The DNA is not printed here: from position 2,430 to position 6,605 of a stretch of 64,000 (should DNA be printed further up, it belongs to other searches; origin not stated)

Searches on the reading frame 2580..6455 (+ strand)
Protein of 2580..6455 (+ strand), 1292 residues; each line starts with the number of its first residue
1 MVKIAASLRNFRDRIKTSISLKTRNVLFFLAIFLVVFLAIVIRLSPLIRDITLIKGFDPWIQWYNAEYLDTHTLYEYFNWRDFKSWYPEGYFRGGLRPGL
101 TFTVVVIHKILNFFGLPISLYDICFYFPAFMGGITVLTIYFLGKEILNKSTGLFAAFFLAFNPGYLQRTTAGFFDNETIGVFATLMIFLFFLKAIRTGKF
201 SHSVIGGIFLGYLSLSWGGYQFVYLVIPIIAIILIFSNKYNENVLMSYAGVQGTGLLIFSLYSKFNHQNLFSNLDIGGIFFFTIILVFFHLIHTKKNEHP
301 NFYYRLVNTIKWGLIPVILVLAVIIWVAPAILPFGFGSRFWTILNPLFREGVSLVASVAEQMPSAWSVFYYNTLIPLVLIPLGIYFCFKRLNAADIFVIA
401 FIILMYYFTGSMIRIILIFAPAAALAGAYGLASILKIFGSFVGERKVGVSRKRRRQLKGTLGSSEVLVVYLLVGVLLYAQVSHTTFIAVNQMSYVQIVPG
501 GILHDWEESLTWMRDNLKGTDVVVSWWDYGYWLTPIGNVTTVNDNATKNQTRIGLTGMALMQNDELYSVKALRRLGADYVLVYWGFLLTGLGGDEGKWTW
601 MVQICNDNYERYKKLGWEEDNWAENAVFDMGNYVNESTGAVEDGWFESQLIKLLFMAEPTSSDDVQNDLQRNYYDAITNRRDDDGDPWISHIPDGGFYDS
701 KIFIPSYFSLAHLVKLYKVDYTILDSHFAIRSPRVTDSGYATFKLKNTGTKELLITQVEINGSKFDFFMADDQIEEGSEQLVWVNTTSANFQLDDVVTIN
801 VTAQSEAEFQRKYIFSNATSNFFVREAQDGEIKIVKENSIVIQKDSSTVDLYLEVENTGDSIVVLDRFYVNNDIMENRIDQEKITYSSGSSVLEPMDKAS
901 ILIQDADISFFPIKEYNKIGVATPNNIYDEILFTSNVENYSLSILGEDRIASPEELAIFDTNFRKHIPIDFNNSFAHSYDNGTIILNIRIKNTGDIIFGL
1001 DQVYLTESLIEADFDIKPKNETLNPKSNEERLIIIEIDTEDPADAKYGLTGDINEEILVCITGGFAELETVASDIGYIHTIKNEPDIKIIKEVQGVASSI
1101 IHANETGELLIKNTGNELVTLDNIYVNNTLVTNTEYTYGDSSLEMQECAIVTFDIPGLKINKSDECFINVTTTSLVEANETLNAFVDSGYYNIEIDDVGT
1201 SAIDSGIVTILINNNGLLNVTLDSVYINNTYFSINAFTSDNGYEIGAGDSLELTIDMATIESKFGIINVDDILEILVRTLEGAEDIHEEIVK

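Call 36: search_protein_families(library=pfam, proteins=[window:2580-6455:+], max_evalue=0.01)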
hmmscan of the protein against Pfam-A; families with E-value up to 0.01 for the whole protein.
window:2580-6455:+ (1292 aa): 6 families
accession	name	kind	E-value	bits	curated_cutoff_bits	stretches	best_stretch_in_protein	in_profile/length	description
PF02516.20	STT3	-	1.5e-46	160.2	24.5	1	40-425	15-403/405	Oligosaccharyl transferase STT3, N-terminal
PF13231.12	PMT_2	-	6.9e-09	36.6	26.1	1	128-259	28-154/160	Dolichyl-phosphate-mannose-protein mannosyltransferase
PF21436.2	STT3-PglB_core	-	1.6e-05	25.9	23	1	520-579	2-59/131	STT3/PglB/AglB core domain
PF22627.1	AglB_core-like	-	0.00059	20.6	27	1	507-582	28-106/111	AglB core domain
PF21633.3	MOV-10_Ig-like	-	0.0035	17.9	27.4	0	842-903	26-88/126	Helicase MOV-10, Ig-like domain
PF07610.17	DUF1573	-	0.0035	17.8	26.1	0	740-807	20-87/98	Protein of unknown function (DUF1573)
